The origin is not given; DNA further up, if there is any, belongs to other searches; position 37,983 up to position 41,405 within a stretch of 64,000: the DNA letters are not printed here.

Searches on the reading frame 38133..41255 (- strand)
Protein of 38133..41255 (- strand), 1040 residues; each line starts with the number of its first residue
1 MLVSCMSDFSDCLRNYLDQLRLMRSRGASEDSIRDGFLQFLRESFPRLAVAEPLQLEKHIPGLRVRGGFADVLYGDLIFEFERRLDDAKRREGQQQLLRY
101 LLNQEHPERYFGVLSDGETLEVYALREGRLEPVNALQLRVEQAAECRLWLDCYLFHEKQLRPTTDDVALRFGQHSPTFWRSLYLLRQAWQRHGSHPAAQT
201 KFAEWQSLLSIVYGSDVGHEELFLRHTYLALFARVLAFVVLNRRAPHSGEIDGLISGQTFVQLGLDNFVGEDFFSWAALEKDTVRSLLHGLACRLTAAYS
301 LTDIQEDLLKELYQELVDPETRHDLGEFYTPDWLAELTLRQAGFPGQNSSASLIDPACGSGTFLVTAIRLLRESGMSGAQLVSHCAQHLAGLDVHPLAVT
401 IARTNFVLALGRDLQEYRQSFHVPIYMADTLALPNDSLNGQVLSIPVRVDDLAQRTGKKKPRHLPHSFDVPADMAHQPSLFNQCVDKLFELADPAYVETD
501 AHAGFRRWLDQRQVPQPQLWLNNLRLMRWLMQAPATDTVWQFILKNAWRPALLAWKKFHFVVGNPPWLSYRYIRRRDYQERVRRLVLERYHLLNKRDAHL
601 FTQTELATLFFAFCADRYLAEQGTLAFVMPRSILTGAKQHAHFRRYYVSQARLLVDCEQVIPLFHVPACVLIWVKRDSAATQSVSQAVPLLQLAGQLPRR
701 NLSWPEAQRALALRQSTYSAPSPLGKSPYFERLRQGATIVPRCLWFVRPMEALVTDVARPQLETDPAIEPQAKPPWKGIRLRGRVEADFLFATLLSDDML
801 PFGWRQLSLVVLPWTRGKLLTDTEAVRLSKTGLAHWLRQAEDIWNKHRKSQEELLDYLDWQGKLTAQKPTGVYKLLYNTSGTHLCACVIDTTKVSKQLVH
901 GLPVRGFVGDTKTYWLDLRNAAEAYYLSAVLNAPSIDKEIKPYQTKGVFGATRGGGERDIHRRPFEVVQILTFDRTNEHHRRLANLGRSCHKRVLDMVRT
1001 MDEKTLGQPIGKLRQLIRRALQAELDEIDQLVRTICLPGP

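Call 76: search_protein_families(library=pfam, max_evalue=0.00001, proteins=[window:38133-41255:-])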
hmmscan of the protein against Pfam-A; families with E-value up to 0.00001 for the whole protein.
window:38133-41255:- (1040 aa): 3 families
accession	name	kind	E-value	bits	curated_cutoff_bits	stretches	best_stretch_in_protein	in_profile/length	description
PF02384.22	N6_Mtase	-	9.8e-16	58.4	20.4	1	307-435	4-119/311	N-6 DNA Methylase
PF20473.4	MmeI_Mtase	-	9.1e-10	38.6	27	0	351-418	21-94/259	MmeI, DNA-methyltransferase domain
PF07669.17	Eco57I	-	2.9e-09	37.7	25.3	1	388-653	2-159/171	Eco57I restriction-modification methylase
